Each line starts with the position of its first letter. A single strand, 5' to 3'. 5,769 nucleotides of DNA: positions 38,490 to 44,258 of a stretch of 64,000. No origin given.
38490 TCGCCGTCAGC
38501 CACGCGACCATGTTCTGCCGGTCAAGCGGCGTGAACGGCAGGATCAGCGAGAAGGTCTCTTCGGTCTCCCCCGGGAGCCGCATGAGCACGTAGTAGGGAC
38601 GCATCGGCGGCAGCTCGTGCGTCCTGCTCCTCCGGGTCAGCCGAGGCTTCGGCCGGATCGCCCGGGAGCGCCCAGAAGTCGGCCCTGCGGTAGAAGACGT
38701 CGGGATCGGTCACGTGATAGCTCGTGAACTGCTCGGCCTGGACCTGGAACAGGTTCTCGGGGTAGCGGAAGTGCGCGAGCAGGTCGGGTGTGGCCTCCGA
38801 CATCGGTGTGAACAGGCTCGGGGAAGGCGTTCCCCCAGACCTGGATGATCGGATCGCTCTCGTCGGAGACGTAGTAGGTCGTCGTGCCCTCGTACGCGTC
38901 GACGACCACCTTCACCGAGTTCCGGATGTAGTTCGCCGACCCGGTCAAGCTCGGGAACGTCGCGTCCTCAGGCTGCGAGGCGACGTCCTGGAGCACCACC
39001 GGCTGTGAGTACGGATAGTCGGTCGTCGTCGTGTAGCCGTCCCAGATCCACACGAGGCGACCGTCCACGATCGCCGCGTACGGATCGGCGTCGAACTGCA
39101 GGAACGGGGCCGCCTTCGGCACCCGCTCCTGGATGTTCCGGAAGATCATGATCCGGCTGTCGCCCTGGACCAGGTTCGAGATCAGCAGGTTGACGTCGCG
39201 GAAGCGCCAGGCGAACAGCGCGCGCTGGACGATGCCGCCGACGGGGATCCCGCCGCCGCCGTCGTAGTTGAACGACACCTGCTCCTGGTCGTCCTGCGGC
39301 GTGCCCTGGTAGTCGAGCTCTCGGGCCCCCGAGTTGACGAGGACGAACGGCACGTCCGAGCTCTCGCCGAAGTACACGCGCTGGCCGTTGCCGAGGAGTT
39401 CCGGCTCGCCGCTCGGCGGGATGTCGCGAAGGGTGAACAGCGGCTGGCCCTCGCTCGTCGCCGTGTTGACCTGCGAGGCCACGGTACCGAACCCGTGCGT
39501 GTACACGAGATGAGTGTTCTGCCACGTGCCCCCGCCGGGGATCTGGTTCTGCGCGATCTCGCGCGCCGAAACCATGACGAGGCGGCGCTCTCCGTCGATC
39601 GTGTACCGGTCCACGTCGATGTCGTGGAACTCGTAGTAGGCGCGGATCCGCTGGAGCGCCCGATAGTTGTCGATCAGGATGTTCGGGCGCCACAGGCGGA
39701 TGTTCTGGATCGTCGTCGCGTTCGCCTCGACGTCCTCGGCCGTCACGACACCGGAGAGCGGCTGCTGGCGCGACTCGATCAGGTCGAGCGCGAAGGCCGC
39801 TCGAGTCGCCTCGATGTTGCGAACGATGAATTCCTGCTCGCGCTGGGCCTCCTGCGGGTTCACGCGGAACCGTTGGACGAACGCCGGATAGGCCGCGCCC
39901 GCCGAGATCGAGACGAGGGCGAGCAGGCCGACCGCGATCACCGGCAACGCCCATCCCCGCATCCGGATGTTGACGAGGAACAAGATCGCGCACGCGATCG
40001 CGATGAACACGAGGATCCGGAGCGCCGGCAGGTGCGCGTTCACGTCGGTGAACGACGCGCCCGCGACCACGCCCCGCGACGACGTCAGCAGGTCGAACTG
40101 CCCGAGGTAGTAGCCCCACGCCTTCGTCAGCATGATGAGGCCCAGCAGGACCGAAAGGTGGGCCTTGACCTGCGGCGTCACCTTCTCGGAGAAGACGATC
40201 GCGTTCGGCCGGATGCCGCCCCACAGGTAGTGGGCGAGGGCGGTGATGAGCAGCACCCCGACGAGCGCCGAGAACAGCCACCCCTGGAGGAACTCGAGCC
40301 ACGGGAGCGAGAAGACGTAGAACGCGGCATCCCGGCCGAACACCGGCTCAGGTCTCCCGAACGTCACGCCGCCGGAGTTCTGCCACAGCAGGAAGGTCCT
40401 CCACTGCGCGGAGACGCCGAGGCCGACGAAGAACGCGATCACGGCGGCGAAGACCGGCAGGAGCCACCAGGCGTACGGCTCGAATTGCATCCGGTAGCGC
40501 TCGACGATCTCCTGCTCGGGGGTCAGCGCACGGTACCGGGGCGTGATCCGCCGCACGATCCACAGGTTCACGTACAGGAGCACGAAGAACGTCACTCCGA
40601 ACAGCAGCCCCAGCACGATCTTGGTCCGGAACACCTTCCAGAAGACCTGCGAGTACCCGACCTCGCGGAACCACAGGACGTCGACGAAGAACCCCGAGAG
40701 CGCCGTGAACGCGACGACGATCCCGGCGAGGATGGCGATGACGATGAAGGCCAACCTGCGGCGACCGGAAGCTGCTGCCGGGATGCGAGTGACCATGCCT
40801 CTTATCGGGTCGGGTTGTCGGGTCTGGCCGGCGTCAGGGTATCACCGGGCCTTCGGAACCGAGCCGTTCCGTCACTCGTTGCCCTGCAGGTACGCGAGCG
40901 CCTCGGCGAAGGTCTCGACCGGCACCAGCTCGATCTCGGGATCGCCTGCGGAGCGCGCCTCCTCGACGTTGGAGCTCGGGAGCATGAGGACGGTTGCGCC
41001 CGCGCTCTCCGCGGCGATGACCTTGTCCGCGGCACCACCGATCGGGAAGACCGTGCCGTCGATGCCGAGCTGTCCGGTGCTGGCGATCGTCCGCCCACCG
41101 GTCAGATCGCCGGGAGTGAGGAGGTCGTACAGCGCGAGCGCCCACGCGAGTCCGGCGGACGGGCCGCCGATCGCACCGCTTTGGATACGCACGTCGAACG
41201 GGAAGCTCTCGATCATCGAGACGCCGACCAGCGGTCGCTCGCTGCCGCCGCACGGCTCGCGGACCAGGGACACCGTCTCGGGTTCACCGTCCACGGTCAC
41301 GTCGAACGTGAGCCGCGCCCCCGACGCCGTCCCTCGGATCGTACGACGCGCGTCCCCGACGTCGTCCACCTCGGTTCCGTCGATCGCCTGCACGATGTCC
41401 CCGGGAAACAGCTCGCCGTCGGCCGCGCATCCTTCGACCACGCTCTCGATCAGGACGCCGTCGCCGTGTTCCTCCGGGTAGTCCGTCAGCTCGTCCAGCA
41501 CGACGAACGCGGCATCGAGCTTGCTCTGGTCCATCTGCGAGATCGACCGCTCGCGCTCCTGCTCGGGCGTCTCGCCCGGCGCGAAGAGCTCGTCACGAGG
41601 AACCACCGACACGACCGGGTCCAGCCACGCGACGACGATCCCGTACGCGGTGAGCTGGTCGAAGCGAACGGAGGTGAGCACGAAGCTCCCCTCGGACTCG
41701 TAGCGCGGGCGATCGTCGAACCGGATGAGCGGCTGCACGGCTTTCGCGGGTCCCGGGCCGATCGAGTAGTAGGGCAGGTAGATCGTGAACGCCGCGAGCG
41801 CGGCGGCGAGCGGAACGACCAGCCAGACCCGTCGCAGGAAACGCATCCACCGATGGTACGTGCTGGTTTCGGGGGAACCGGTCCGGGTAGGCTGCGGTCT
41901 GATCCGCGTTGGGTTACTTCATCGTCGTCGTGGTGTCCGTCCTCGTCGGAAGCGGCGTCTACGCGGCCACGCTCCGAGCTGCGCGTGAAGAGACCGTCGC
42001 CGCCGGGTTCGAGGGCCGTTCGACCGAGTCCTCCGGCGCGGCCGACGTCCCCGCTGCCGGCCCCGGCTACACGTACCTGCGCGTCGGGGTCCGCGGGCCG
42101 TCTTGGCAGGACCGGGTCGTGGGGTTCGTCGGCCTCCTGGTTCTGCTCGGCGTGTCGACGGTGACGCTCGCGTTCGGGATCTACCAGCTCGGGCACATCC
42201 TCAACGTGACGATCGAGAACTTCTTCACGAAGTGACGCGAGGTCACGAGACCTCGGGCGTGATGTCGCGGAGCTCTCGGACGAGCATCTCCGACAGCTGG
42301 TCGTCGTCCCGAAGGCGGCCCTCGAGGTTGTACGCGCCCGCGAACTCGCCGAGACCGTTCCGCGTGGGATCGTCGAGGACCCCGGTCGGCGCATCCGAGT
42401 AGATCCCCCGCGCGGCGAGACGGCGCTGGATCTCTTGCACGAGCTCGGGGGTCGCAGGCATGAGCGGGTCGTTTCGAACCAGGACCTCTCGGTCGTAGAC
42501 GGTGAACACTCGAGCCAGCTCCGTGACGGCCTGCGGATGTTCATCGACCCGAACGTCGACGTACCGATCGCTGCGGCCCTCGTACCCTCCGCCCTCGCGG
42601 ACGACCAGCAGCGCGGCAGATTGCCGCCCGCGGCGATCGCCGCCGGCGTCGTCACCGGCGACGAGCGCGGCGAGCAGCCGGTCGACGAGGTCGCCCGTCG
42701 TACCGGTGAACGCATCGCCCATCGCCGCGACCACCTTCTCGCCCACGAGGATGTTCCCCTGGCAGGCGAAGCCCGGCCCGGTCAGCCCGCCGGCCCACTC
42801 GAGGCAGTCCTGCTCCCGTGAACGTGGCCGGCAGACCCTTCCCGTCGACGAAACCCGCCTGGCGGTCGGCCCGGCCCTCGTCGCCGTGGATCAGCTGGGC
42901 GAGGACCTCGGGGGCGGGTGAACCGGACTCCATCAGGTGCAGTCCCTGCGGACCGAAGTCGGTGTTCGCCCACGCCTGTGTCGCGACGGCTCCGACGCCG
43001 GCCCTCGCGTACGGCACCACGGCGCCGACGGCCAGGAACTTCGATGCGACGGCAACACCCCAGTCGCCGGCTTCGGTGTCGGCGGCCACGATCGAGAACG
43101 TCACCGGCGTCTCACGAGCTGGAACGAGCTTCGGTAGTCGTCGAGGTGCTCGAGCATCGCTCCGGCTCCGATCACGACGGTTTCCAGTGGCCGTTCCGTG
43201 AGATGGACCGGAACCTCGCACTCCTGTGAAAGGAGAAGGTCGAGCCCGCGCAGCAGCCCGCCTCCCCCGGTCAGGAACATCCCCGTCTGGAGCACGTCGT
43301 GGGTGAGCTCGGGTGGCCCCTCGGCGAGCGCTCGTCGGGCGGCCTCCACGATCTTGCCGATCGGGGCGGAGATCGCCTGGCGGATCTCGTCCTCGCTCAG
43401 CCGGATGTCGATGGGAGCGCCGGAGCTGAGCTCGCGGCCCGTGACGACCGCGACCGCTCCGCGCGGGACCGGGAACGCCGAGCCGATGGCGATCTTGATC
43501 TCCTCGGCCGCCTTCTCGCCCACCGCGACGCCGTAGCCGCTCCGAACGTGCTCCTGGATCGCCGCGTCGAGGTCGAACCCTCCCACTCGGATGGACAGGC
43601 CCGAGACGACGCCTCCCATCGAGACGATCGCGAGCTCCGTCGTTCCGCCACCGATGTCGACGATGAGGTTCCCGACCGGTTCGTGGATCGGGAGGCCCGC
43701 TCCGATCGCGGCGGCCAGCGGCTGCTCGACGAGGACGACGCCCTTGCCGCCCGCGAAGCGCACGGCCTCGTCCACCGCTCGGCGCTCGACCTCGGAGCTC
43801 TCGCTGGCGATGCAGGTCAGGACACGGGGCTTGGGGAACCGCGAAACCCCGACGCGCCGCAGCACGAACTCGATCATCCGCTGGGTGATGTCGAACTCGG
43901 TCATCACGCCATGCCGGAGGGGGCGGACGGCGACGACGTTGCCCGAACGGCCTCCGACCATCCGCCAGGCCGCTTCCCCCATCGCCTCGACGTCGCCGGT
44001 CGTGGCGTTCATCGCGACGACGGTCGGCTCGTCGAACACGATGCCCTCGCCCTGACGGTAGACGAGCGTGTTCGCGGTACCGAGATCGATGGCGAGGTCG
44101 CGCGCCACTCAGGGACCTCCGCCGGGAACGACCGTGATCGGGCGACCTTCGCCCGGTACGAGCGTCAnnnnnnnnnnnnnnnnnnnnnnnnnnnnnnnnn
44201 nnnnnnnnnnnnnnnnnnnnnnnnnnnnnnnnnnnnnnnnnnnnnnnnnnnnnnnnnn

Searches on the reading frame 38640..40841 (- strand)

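Call 18: search_protein_families(library=pfam, proteins=[window:38640-40841:-], max_evalue=0.001)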
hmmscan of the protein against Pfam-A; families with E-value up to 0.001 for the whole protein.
window:38640-40841:- (734 aa): 1 family
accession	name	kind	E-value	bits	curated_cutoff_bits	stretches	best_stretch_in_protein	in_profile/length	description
PF03699.18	UPF0182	-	5.7e-221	736.1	27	1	33-677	3-632/770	Uncharacterised protein family (UPF0182)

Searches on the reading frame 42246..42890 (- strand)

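Call 18: search_protein_families(library=pfam, proteins=[window:42246-42890:-], max_evalue=0.001)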
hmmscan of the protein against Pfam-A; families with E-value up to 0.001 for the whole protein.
window:42246-42890:- (215 aa): 3 families
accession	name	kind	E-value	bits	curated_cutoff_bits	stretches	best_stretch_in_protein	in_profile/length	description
PF06267.17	DUF1028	-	1.6e-32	113.3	26.2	1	27-125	97-193/193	Family of unknown function (DUF1028)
PF08823.16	PG_binding_2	-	1.2e-06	29.1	21.1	1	144-201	11-68/74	Putative peptidoglycan binding domain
PF01471.23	PG_binding_1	-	6.4e-05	23.5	23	1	149-189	3-43/57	Putative peptidoglycan binding domain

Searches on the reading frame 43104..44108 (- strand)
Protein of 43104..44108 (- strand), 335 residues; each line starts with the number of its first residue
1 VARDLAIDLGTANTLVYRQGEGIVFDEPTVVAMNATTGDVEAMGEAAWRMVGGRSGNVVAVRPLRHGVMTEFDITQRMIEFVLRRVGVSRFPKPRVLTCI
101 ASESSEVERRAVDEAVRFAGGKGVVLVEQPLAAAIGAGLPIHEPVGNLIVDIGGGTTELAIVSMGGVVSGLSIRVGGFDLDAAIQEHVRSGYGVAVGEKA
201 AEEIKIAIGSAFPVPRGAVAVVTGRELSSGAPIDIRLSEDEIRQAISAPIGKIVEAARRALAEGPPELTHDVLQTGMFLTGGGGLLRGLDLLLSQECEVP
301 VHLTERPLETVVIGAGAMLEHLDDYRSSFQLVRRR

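Call 18: search_protein_families(library=pfam, proteins=[window:43104-44108:-], max_evalue=0.001)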
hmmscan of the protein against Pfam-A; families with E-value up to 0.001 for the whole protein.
window:43104-44108:- (335 aa): 3 families
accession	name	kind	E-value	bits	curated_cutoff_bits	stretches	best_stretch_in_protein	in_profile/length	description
PF06723.19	MreB_Mbl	-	2.5e-112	375.4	27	1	3-325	2-325/327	MreB/Mbl protein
PF14450.12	FtsA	-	6.9e-08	33.3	31.8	1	149-305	2-111/127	Cell division protein FtsA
PF00012.26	HSP70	-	1.3e-07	30.7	20.6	1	106-193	146-239/599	Hsp70 protein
